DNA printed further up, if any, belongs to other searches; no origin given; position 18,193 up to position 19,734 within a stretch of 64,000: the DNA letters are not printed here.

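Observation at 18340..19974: Low-GC cargo module: AlpA-like HTH plus a 414-aa protein with an inactivated PLD/Nuc-like domain; candidate undescribed system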

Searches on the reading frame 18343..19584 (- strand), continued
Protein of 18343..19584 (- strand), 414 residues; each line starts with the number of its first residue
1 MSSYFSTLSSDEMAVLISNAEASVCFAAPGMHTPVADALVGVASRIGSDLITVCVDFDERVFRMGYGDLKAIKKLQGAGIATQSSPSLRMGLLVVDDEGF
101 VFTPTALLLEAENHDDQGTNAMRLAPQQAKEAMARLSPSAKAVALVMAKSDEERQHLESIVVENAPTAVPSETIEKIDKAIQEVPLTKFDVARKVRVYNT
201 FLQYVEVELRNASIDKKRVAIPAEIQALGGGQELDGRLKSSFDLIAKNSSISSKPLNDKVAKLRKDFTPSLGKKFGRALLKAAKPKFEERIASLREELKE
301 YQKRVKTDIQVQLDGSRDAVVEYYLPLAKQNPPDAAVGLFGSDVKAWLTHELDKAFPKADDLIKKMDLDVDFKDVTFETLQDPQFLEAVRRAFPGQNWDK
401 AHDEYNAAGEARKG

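Call 68: search_protein_representatives(alignment_id=A1)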
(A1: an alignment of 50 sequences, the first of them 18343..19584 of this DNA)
Query: 50 sequences, 418 profile positions. Proteins with E-value up to 0.001 (for the whole library): 1737; up to 1e-10: 1221; up to 1e-30: 578. The best 150 are listed.
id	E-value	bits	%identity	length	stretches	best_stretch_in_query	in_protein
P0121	2.9e-196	668.7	-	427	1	3-416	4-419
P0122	1.1e-192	656.9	-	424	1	5-417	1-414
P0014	9.0e-175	597.8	-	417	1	3-417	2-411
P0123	5.0e-172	588.8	-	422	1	3-416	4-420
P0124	2.7e-166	570.0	-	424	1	1-417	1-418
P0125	3.1e-162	556.5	-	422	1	1-413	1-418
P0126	3.5e-159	546.5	-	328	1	3-326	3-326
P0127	2.1e-158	544.0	-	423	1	2-417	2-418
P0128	5.1e-157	539.4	-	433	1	3-417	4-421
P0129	9.9e-155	531.8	-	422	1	3-416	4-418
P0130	3.0e-151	520.4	-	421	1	3-417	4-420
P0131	2.0e-150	517.7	-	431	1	1-417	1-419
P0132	7.7e-150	515.7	-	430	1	3-417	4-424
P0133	5.8e-147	506.3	-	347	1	83-416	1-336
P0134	4.0e-146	503.5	-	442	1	3-417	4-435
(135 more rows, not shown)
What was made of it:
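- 18340..19584 (-): Intact 414-aa ORF, a member of an unannotated ~420-aa family linked to methylation-based restriction systems. 1,737 representatives (call 68).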

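Call 70: search_dna_similar(query=window:18343-19584:-, collection=plasmids, mode=protein, max_rows=25)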
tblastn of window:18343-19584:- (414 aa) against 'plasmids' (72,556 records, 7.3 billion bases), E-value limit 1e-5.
Records with a match: 2; places in all: 2; records where one place covers at least 80% of the query: 2.
Best place of each record, by identity: <60% 2.
By first word of the organism name: Acinetobacter 1; Caballeronia 1.
By predicted mobility (MOB-suite, as given by PLSDB): mobilizable 2.
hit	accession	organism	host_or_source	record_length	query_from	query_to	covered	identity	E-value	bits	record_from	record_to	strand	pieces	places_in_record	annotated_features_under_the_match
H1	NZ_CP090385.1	Acinetobacter towneri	-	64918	3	412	99%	43.6%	5e-114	373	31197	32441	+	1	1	hypothetical protein | pglZ: BREX-1 system phosphatase PglZ type A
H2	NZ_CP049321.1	Caballeronia sp. SBC2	whole organism,soil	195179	1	408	99%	26.0%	7e-23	108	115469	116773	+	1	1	hypothetical protein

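Call 71: search_dna_similar(query=window:18343-19584:-, collection=phages, mode=protein, max_rows=15)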
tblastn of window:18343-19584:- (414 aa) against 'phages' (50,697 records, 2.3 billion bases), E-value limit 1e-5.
No match.
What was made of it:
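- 0/50,697 phages and 2/72,556 plasmids (calls 70, 71). It is absent from phages (call 71).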

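Call 72: find_related_loci(query=A1, collection=viral_contigs, flank=8000)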
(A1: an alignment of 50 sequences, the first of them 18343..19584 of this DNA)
Query A1 (414 aa) in viral_contigs; peptide patterns used: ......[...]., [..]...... (x = any residue, [..] = any of these).
161 stretches matched a pattern; 4 encode a relative of the query (tblastn E <= 1e-3); 4 distinct loci.
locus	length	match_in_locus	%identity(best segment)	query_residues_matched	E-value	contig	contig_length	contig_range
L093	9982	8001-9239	48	5-411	5e-125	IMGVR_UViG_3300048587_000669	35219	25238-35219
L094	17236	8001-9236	48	5-411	6e-124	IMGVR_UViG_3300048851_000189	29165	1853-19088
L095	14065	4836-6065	44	5-410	3e-116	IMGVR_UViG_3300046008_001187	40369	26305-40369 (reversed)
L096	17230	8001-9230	44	5-410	4e-116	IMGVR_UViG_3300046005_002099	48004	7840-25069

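Call 73: get_annotated_region(hit=H1, flank=16000)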
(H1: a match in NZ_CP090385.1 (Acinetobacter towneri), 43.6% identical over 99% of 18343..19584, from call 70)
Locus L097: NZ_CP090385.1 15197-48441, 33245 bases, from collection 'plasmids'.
description: Acinetobacter towneri strain SCLZS30 plasmid p1_SCLZS30, complete sequence
organism: Acinetobacter towneri (NCBI taxid 202956)
taxonomy: Bacteria; Pseudomonadota; Gammaproteobacteria; Moraxellales; Moraxellaceae; Acinetobacter; Acinetobacter towneri
host: -; source: -; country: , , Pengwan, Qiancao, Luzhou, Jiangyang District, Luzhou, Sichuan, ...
typing (MOB-suite, as given by PLSDB): mobilizable; relaxase MOBP
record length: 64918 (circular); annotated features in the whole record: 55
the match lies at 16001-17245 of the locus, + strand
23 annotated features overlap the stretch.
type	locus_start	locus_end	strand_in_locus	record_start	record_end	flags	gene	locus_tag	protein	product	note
CDS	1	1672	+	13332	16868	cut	-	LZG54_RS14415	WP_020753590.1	hypothetical protein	-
CDS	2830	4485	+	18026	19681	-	-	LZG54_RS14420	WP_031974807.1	HNH endonuclease signature motif containing protein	-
CDS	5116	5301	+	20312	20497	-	-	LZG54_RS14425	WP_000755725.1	hypothetical protein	-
CDS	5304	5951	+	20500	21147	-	-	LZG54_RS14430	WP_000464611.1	Fic family protein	-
CDS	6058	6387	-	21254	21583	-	-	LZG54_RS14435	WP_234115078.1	DUF4236 domain-containing protein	-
CDS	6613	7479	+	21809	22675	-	-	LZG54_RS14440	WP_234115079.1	WYL domain-containing protein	-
CDS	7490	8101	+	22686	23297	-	-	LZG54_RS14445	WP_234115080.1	DUF1819 family protein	-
CDS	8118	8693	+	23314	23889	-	-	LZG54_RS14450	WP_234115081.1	DUF1788 domain-containing protein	-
CDS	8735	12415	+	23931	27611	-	brxC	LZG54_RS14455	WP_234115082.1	BREX system P-loop protein BrxC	-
CDS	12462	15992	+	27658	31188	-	pglX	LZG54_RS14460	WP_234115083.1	BREX-1 system adenine-specific DNA-methyltransferase PglX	GO:0006306 - DNA methylation [Evidence IEA]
CDS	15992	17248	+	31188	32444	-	-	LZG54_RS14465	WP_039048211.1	hypothetical protein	-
CDS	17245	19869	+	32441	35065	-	pglZ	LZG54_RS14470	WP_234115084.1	BREX-1 system phosphatase PglZ type A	-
CDS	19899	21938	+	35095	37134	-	brxL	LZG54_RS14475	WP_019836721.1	protease Lon-related BREX system protein BrxL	GO:0008150 - biological_process [Evidence IEA]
CDS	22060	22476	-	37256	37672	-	-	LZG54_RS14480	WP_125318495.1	hypothetical protein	-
CDS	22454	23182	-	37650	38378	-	-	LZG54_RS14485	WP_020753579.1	DUF6602 domain-containing protein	-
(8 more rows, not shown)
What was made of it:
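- On Defence-island accessory gene of methylation-based systems (operational class): BREX-1 embedding (call 73).
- BREX-1 embedding between pglX and pglZ (call 73).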

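Call 74: get_annotated_region(hit=H2, flank=10000)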
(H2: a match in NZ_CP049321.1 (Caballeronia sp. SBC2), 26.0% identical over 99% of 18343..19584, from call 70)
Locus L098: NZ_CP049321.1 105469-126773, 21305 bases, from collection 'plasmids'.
description: Caballeronia sp. SBC2 plasmid pSBC2-5, complete sequence
organism: Caballeronia sp. SBC2 (NCBI taxid 2705547)
taxonomy: Bacteria; Pseudomonadota; Betaproteobacteria; Burkholderiales; Burkholderiaceae; Caballeronia; Caballeronia sp. SBC2
host: -; source: whole organism,soil; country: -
typing (MOB-suite, as given by PLSDB): mobilizable; relaxase MOBP
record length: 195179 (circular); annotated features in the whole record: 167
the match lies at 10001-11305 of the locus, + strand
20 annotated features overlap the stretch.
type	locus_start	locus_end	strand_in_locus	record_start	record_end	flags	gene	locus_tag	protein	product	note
CDS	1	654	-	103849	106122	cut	-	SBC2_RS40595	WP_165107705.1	EAL domain-containing protein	-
CDS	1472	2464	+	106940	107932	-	-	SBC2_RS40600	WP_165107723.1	hypothetical protein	-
CDS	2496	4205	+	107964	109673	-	-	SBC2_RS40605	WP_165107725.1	hypothetical protein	-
CDS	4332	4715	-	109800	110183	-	-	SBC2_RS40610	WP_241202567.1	DoxX family protein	-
CDS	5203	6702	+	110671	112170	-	istA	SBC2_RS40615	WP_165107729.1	IS21 family transposase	-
CDS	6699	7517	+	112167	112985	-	istB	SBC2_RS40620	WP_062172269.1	IS21-like element helper ATPase IstB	-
CDS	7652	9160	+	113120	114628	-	-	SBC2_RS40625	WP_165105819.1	DDE-type integrase/transposase/recombinase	-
CDS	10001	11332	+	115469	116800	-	-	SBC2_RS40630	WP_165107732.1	hypothetical protein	-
CDS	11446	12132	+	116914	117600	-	-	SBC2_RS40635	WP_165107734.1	hypothetical protein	-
CDS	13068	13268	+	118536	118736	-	-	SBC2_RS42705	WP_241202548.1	McrC family protein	-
CDS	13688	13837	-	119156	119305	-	-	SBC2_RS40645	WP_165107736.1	hypothetical protein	-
CDS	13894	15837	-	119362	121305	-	-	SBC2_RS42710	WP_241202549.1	NUDIX domain-containing protein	-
CDS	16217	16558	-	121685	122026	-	-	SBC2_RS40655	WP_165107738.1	hypothetical protein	-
CDS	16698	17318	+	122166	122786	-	-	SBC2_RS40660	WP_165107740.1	hypothetical protein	-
CDS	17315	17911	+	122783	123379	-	-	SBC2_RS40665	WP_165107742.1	hypothetical protein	-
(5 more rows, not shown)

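Call 77: search_protein_families(library=pfam, alignment_id=A3, max_evalue=0.00001)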
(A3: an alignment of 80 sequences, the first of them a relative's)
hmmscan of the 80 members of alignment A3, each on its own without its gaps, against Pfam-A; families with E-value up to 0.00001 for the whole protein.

A. member 1, L014:9137-9880:+ (248 aa): 0 families

B. families by the number of members that match (of 80 scanned): 81 families (the first 25 are shown)
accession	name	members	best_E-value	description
PF03235.19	GmrSD_N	4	6.3e-30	GmrSD restriction endonuclease, N-terminal domain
PF13245.12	AAA_19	4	1.2e-08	AAA domain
PF06250.17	YhcG_C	3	6.1e-63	YhcG PDDEXK nuclease domain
PF17761.7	DUF1016_N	3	6.4e-35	DUF1016 N-terminal domain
PF13361.12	UvrD_C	3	1.4e-19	UvrD-like helicase C-terminal domain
PF04326.19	SLFN_AlbA_2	3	4.9e-18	Schlafen, AlbA_2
PF00580.27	UvrD-helicase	3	1.1e-17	UvrD/REP helicase N-terminal domain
PF02498.22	Bro-N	3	2.6e-12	BRO family, N-terminal domain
PF13538.12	UvrD_C_2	3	8.5e-09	UvrD-like helicase C-terminal domain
PF04471.18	Mrr_cat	2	2.9e-29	Restriction endonuclease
PF14088.11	DUF4268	2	3.7e-28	Domain of unknown function (DUF4268)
PF13175.12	AAA_15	2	2e-24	AAA ATPase domain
PF00350.29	Dynamin_N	2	6.4e-23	Dynamin family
PF13749.12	HATPase_c_4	2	1e-21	Putative ATP-dependent DNA helicase recG C-terminal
PF07510.16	GmrSD_C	2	6.4e-17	GmrSD restriction endonucleases, C-terminal domain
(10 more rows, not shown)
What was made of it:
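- Type IV enzymes (GmrSD, Mrr) occupy similar positions (call 77).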

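Call 78: search_protein_families(library=padloc, alignment_id=A3, max_evalue=1e-10)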
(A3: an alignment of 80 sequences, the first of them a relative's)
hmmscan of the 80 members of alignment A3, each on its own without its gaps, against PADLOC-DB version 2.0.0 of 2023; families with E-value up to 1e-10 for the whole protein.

A. member 1, L014:9137-9880:+ (248 aa): 0 families

B. families by the number of members that match (of 80 scanned): 197 families (the first 25 are shown)
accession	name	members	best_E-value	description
PDLC04831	PDC-S02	3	1.3e-134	-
PDLC04795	PDC-S02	3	1.4e-133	-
PDLC04810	PDC-S02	3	2e-127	-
PDLC04807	PDC-S02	3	1.7e-126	-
PDLC04920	PDC-S13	3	3.5e-106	-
PDLC04803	PDC-S02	3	1.7e-90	-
PDLC04826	PDC-S02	3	1.3e-75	-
PDLC04813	PDC-S02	3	1.6e-67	-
PDLC04820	PDC-S02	3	2.3e-65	-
PDLC04822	PDC-S02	3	1.2e-64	-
PDLC04827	PDC-S02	3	9.9e-57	-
PDLC04798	PDC-S02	3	2.1e-51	-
PDLC04817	PDC-S02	3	2e-36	-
PDLC04802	PDC-S02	3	7e-34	-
PDLC04812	PDC-S02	3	1.4e-31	-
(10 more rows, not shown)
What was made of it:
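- The remaining neighbours are GmrSD, Mrr, YhcG, AlbA_2, UvrD, AAA_15 and similar (calls 77, 78).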

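Call 84: list_cluster_members(proteins=[window:18343-19584:-, P0082, P0069])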
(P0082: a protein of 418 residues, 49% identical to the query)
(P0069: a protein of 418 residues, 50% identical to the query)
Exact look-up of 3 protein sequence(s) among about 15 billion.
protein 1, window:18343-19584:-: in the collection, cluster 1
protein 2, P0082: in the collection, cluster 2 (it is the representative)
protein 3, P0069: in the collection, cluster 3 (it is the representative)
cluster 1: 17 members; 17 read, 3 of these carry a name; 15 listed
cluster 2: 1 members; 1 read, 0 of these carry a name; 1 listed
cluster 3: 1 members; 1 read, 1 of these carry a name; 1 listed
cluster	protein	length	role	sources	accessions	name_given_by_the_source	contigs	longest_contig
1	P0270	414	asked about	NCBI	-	-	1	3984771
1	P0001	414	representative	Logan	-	-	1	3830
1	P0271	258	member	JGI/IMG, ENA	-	hypothetical protein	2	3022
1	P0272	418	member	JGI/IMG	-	hypothetical protein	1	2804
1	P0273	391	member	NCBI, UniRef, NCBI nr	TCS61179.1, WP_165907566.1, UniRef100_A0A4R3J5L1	hypothetical protein EDD52_112137 [Primorskyibacter sedentarius] | Uncharacterized protein n=1 Tax=Primorskyibacter sedentarius TaxID=745311 ... | hypothetical protein [Primorskyibacter sedentarius]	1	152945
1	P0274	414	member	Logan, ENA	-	-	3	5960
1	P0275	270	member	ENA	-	-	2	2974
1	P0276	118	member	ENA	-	-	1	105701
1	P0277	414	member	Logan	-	-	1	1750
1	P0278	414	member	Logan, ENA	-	-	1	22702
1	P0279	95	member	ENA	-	-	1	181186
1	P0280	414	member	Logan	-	-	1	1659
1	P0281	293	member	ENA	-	-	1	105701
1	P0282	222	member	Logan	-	-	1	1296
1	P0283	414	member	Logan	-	-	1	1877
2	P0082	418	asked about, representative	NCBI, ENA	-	-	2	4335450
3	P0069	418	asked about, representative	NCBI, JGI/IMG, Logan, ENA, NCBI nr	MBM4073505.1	MAG: hypothetical protein FJ271_31970 [Planctomycetes bacterium] | hypothetical protein [Planctomycetota bacterium]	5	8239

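Call 85: find_encoding_contigs(protein=P0278, flank=10000, max_places=3)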
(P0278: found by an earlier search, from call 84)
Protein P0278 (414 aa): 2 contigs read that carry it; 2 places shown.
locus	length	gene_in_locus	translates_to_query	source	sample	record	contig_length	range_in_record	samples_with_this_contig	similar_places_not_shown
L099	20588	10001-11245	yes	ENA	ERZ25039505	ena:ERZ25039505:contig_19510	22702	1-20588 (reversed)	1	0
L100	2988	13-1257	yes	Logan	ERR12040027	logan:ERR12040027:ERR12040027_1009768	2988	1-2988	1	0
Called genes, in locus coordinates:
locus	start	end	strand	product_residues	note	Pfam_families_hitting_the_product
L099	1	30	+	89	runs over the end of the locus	-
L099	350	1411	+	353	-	-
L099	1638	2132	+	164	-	-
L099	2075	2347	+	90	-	PF10074:RovC_DNA-bd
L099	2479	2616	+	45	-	PF20109:Trans_reg_dom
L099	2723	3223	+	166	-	PF10074:RovC_DNA-bd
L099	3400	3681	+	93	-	PF12728:HTH_17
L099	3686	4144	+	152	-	PF11000:DUF2840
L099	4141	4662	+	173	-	PF10502:Peptidase_S26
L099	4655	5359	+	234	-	PF01464:SLT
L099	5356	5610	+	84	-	-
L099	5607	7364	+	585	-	PF11843:DUF3363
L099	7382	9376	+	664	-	PF02534:T4SS-DNA_transf, PF10412:TrwB_AAD_bind, PF12696:TraG-D_C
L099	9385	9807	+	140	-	-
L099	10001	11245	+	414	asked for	-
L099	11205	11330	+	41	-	-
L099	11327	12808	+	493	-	-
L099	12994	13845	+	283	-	PF26109:WHD_BrxR, PF13280:WYL, PF26107:BrxR_CTD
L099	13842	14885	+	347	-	PF00176:SNF2-rel_dom, PF00270:DEAD, PF04851:ResIII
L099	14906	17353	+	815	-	PF00271:Helicase_C, PF13020:NOV_C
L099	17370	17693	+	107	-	-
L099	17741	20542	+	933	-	PF06634:DUF1156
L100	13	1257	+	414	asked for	-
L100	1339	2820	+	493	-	-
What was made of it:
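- Carried on an ICE together with an Hma-type system (call 85). In L099 it lies just after traG and an RHH gene of an ICE (call 85).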

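Call 87: search_protein_families(library=pfam, proteins=[L099:11327-12805:+, L099:9385-9804:+, L099:350-1408:+, L001:11630-12586:-, L066:11383-12969:+, L072:11261-12850:+, L048:11550-13295:+, L071:11268-12686:+, L019:11444-12568:+, L034:4172-5212:+], max_evalue=0.01)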
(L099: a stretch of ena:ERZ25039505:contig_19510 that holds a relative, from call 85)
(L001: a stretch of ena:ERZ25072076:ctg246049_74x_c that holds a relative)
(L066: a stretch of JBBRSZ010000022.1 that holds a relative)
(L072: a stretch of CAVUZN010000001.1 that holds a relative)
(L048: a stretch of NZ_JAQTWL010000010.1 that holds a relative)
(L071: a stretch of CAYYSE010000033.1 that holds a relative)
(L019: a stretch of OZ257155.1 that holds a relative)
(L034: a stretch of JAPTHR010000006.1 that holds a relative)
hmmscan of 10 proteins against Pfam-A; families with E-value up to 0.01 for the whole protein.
L099:11327-12805:+ (493 aa): 0 families

L099:9385-9804:+ (140 aa): 2 families
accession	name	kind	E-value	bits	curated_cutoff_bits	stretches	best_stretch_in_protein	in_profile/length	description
PF01402.27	RHH_1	-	5.1e-05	23.5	20.5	1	6-41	2-37/39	Ribbon-helix-helix protein, copG family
PF12651.13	RHH_3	-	0.0028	18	21.6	1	2-41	1-40/44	Ribbon-helix-helix domain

L099:350-1408:+ (353 aa): 0 families

L001:11630-12586:- (319 aa): 2 families
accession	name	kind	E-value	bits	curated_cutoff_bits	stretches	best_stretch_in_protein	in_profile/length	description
PF13391.12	HNH_2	-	2.1e-06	27.9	21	1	214-274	1-64/66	HNH endonuclease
PF01844.29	HNH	-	4.5e-05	23.9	21.4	1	214-269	1-45/47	HNH endonuclease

L066:11383-12969:+ (529 aa): 1 family
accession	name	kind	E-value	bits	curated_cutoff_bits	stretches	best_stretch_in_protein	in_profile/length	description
PF21007.2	FBF1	-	0.0011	18.1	45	1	462-523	362-423/524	Fas-binding factor 1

L072:11261-12850:+ (530 aa): 6 families
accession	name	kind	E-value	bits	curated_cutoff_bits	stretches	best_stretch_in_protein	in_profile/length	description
PF13175.12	AAA_15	-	6.6e-10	39.6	32.1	1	1-52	1-50/374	AAA ATPase domain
PF13476.12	AAA_23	-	1.8e-07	32.4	27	1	5-46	1-40/201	AAA domain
PF02463.25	SMC_N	-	7.3e-06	26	40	1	3-46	2-45/220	RecF/RecN/SMC N terminal domain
PF00005.33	ABC_tran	-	0.00021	22.4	25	1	19-62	5-48/137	ABC transporter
PF13191.12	AAA_16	-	0.00048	21.1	32.6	1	24-62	22-62/167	AAA ATPase domain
PF13555.12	AAA_29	-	0.00058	20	27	1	4-42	2-39/61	P-loop containing region of AAA domain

L048:11550-13295:+ (582 aa): 5 families
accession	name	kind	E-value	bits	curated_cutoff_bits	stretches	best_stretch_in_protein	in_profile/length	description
PF07167.19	PhaC_N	-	4e-56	189.9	23.7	1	91-258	2-173/173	Poly-beta-hydroxybutyrate polymerase (PhaC) N-terminus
PF00561.26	Abhydrolase_1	-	1.6e-10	41.5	25.8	1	251-507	18-244/245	alpha/beta hydrolase fold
PF01738.24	DLH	-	6.9e-05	23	21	0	282-323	73-116/217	Dienelactone hydrolase family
PF11339.14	DUF3141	-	0.00062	18.9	29.7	1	373-487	209-325/582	Protein of unknown function (DUF3141)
PF12697.13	Abhydrolase_6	-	0.0036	18.4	26.3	1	277-501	48-204/217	Alpha/beta hydrolase family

L071:11268-12686:+ (473 aa): 1 family
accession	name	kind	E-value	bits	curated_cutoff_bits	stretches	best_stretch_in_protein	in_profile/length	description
PF04760.21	IF2_N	-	1.2e-08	35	25.3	1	2-49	4-51/53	Translation initiation factor IF-2, N-terminal region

L019:11444-12568:+ (375 aa): 0 families

L034:4172-5212:+ (347 aa): 0 families
